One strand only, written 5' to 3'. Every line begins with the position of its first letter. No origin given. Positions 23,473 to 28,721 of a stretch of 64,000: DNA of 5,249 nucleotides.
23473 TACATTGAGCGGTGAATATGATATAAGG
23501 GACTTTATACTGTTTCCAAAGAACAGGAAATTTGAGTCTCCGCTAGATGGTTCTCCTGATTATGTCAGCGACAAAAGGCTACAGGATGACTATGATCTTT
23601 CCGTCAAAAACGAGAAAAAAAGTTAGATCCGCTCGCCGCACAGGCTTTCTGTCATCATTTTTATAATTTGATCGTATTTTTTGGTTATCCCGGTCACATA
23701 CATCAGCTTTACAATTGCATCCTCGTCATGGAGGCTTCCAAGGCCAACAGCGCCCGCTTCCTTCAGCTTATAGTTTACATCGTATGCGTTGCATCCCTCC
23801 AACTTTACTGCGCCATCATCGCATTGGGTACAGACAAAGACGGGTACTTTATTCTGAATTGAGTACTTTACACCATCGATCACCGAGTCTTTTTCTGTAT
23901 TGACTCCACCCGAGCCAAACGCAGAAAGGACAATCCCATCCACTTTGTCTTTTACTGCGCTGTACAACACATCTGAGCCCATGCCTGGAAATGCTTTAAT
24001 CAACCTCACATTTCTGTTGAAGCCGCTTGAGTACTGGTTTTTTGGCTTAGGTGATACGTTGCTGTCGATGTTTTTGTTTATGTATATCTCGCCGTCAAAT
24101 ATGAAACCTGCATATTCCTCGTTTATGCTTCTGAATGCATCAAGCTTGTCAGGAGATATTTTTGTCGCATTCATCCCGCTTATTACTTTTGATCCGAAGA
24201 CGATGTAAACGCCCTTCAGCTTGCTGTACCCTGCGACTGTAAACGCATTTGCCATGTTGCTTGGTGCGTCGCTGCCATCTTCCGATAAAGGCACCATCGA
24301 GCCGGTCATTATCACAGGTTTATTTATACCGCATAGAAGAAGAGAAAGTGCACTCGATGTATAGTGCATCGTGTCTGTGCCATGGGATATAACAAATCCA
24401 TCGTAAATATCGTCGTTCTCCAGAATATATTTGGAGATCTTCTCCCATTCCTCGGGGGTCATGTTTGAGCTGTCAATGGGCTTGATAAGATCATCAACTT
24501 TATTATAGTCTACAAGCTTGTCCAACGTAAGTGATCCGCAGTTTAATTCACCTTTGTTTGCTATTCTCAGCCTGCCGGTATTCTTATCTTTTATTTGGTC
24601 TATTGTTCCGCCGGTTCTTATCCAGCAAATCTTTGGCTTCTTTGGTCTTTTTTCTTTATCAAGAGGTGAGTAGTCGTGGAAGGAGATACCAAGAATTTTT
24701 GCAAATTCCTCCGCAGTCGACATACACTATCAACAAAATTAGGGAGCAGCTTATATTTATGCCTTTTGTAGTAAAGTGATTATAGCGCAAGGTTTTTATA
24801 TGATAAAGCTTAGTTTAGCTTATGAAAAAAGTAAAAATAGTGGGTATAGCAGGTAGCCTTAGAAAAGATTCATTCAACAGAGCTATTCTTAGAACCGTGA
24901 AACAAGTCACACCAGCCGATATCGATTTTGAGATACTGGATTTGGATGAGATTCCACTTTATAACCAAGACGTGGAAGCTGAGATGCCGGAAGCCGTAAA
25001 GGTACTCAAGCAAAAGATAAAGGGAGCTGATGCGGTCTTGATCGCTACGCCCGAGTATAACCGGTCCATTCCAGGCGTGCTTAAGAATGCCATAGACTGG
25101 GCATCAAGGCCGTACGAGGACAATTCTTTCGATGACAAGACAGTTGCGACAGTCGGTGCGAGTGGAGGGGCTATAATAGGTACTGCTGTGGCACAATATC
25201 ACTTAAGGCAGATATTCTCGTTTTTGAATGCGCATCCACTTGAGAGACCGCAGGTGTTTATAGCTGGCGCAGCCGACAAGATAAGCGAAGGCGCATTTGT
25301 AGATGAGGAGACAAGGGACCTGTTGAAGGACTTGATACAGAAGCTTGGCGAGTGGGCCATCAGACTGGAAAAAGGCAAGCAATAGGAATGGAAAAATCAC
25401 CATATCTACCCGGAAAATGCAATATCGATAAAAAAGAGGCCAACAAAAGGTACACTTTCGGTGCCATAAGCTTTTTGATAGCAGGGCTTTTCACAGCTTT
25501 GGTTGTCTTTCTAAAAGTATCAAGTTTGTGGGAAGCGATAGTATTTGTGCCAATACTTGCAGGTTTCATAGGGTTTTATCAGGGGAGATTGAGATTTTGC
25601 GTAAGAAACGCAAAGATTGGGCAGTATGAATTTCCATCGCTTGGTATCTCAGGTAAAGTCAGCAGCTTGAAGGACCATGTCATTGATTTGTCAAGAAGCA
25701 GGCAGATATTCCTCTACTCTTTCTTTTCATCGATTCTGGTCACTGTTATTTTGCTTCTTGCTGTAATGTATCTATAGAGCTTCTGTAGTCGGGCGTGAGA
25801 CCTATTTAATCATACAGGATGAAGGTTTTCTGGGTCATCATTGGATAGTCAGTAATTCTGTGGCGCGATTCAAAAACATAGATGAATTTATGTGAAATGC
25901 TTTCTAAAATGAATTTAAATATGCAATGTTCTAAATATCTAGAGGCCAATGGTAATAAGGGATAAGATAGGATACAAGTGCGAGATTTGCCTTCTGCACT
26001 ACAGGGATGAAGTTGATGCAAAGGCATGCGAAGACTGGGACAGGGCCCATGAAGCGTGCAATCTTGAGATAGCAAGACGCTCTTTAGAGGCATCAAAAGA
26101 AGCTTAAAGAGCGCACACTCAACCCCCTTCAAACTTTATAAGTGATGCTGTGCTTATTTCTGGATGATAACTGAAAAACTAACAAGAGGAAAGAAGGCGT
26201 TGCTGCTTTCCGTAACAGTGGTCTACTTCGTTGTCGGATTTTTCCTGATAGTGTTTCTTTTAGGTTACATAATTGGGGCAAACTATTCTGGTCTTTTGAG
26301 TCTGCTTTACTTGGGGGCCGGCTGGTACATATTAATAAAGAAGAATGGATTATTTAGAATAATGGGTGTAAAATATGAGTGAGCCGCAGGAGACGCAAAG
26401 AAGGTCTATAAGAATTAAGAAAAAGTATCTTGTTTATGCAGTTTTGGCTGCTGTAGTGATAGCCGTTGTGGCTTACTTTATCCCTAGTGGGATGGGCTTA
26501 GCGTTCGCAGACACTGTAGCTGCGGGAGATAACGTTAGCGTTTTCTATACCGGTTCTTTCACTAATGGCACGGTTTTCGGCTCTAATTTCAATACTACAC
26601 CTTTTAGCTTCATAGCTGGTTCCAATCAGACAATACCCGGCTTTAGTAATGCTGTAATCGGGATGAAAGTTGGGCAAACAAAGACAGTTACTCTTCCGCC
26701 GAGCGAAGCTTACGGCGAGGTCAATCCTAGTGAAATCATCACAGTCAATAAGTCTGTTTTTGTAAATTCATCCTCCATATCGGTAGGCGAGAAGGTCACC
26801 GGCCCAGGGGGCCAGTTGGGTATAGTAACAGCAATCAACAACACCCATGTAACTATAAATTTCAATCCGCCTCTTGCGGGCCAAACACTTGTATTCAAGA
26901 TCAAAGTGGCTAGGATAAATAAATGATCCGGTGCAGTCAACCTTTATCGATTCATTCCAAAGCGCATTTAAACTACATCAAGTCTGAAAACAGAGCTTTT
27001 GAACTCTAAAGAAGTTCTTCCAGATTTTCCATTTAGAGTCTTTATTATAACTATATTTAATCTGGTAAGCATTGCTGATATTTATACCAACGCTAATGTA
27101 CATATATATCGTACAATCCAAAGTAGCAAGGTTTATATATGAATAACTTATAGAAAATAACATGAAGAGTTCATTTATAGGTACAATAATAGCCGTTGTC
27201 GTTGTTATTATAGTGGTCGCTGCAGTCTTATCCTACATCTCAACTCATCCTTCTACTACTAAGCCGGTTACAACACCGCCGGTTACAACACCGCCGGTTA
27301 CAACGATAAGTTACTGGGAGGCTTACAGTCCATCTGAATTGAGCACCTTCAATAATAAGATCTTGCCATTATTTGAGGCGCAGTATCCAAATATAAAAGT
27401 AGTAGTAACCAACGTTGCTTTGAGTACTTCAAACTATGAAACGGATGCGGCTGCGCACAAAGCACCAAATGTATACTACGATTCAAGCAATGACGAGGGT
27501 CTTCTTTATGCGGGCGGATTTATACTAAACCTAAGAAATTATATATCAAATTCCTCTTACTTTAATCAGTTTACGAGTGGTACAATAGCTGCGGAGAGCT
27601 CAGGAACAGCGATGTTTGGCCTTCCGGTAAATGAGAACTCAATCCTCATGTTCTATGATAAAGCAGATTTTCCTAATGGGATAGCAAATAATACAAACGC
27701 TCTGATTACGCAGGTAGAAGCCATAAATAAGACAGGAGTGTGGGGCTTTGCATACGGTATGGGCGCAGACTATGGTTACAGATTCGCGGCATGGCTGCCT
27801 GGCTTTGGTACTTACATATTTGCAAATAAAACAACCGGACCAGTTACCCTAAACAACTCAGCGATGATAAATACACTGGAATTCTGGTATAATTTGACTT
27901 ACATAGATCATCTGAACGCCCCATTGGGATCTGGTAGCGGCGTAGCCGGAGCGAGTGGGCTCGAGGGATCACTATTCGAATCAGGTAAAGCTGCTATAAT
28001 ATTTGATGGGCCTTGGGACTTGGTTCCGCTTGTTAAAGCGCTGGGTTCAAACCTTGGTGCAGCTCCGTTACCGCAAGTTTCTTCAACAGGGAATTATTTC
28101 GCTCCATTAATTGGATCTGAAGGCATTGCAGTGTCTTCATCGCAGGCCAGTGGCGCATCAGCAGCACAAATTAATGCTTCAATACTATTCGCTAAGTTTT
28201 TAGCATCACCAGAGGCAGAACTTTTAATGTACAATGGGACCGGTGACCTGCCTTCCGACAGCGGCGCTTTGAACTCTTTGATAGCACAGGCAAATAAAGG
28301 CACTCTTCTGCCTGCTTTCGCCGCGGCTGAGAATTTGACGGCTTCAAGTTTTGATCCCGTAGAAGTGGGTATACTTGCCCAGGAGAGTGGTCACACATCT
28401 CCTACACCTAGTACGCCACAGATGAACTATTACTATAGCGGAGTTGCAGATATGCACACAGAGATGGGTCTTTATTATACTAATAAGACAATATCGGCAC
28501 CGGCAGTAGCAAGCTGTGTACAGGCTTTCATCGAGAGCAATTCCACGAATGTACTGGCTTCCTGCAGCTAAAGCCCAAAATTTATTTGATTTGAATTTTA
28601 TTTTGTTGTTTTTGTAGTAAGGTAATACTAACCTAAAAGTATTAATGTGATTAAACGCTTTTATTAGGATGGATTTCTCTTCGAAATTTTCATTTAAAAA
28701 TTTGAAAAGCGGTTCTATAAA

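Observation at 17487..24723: glnA followed by a translationally coupled gatC-gatA-gatB-aspS operon with a bacterial-type (GAD-domain) AspRS, plus an asparaginase/GatD-like gene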

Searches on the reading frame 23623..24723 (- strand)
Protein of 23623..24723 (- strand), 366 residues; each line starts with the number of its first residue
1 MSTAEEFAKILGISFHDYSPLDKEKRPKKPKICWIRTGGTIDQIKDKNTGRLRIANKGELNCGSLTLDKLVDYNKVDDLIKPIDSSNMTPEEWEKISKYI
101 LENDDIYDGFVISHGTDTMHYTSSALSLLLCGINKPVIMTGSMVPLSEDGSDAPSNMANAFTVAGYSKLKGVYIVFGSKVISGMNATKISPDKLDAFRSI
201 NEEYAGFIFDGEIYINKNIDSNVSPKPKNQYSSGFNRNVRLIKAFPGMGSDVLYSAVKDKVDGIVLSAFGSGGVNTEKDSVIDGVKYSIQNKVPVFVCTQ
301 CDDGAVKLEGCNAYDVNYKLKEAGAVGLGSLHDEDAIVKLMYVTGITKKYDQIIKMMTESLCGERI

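Call 4: search_protein_families(library=pfam, proteins=[window:23623-24723:-])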
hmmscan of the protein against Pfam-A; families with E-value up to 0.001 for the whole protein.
window:23623-24723:- (366 aa): 2 families
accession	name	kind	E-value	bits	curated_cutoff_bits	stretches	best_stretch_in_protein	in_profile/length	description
PF00710.25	Asparaginase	-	3e-50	170.9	22.5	1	31-218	1-190/193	Asparaginase, N-terminal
PF17763.6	Asparaginase_C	-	5.7e-23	81.5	34.6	1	238-357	1-114/114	Glutaminase/Asparaginase C-terminal domain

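Call 5: search_protein_families(library=ncbifam, proteins=[window:23623-24723:-])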
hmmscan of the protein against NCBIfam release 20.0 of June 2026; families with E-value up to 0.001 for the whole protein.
window:23623-24723:- (366 aa): 6 families
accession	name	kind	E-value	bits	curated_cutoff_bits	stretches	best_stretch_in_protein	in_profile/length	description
TIGR00519.1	asnASE_I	subfamily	2.5e-65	220.6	260.5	1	30-364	2-334/337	type I asparaginase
NF003217.0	PRK04183.1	equivalog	9.8e-55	185.9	310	1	22-364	68-410/420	Glu-tRNA(Gln) amidotransferase subunit GatD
TIGR02153.1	gatD_arch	equivalog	2.3e-53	181.4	324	1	21-364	54-398/405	Glu-tRNA(Gln) amidotransferase subunit GatD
NF006998.0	PRK09461.1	equivalog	6.3e-53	180.2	376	1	68-364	44-333/337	asparaginase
TIGR00520.1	asnASE_II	subfamily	2.5e-36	125.3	314.3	1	25-358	20-350/352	type II asparaginase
NF008304.0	PRK11096.1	equivalog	1.4e-31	109.3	506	1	29-358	23-346/348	L-asparaginase 2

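Call 67: search_solved_structures(query=window:23623-24723:-, show_alignments=1, max_evalue=1e-10)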
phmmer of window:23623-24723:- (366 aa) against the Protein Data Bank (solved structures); distinct sequences matched with E-value up to 1e-10: 81 (the best 60 are shown).
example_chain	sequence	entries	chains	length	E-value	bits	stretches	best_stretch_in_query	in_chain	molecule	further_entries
9ufq_A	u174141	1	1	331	1.5e-46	162.3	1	31-359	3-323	asparaginase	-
9ufr_A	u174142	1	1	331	1.7e-45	158.8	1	31-359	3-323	asparaginase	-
5ot0_A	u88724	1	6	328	6.6e-45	156.9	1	35-364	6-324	L-asparaginase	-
1wls_A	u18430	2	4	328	6.1e-43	150.5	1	38-364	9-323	L-asparaginase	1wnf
4q0m_A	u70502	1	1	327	7.3e-43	150.2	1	31-364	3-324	L-asparaginase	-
7r6b_A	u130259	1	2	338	1.5e-40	142.6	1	72-364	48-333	L-asparaginase I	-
7r6a_A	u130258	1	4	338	2.1e-40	142.1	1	72-364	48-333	L-asparaginase I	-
3ntx_A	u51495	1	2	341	1.3e-39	139.5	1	70-364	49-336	Cytoplasmic L-asparaginase I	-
7r69_A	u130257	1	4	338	7e-39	137.1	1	72-364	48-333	L-asparaginase I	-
2p2d_A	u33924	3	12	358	6.6e-38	133.9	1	71-364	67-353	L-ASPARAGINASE I | L-asparaginase 1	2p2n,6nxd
2ocd_A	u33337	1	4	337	1.7e-37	132.6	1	37-364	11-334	L-asparaginase I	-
6nxc_A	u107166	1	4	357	3.2e-37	131.7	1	71-364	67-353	L-asparaginase 1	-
2him_A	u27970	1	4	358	3.3e-37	131.6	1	71-364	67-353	L-asparaginase 1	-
1zq1_A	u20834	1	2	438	2.2e-33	119.1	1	24-364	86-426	Glutamyl-tRNA(Gln) amidotransferase subunit D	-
9s7z_A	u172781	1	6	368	2e-31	112.6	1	83-364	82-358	60 kDa lysophospholipase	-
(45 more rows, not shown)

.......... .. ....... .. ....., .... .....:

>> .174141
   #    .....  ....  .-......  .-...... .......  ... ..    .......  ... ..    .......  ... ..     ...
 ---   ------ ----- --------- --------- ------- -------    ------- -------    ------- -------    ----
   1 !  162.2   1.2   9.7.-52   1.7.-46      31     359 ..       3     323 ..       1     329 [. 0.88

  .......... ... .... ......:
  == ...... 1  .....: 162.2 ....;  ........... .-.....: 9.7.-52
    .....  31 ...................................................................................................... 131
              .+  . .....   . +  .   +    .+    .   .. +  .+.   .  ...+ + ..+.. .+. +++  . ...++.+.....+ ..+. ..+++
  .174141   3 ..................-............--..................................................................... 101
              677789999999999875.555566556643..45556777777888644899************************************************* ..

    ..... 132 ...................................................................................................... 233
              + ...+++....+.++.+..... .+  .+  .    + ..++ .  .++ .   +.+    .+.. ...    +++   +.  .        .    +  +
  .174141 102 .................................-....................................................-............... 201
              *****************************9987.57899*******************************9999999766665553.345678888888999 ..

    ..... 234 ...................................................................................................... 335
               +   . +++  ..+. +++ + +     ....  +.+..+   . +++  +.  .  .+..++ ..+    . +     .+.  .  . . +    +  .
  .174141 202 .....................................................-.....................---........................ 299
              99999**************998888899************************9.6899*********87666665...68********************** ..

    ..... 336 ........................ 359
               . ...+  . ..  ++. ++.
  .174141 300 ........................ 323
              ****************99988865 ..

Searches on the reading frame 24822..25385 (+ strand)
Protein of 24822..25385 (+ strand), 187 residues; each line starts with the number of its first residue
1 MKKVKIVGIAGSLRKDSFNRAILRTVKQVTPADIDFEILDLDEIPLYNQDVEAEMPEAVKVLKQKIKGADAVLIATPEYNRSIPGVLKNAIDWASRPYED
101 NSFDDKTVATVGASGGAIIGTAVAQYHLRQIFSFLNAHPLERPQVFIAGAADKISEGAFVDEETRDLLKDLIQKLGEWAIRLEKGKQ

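Call 4: search_protein_families(library=pfam, proteins=[window:24822-25385:+])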
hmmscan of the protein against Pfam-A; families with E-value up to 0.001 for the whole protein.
window:24822-25385:+ (187 aa): 2 families
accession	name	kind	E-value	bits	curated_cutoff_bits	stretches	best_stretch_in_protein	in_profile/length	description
PF03358.20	FMN_red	-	5.7e-44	149.8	24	1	4-151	1-151/152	NADPH-dependent FMN reductase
PF02525.22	Flavodoxin_2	-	2.3e-11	44.2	27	1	5-164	2-191/198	Flavodoxin-like fold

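Call 5: search_protein_families(library=ncbifam, proteins=[window:24822-25385:+])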
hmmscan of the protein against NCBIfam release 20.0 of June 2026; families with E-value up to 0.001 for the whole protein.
window:24822-25385:+ (187 aa): 5 families
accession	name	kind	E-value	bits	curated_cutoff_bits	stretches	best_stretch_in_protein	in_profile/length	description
TIGR03566.1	FMN_reduc_MsuE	equivalog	9.7e-14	51.5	212.5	1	5-174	1-166/174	FMN reductase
TIGR03567.1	FMN_reduc_SsuE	equivalog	2.2e-12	47.3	164.05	1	5-149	1-140/171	NADPH-dependent FMN reductase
NF007859.0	PRK10569.1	equivalog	5.3e-08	32.8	225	1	5-138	2-131/191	NADPH-dependent FMN reductase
TIGR04037.1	LLM_duo_CE1759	subfamily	2.6e-07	30.5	175.9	1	48-141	52-140/199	CE1759 family FMN reductase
TIGR02690.1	resist_ArsH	equivalog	2.1e-06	27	292.25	1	5-125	28-148/219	arsenical resistance protein ArsH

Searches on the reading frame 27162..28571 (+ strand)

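Call 9: search_protein_families(library=pfam, proteins=[window:27162-28571:+])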
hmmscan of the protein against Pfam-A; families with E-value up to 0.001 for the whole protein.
window:27162-28571:+ (469 aa): 2 families
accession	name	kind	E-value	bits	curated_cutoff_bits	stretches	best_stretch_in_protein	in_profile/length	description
PF01547.30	SBP_bac_1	-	3.9e-19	70.2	26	1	59-352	4-305/307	Bacterial extracellular solute-binding protein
PF13416.11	SBP_bac_8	-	3.9e-19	69.9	27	1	71-372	6-268/279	Bacterial extracellular solute-binding protein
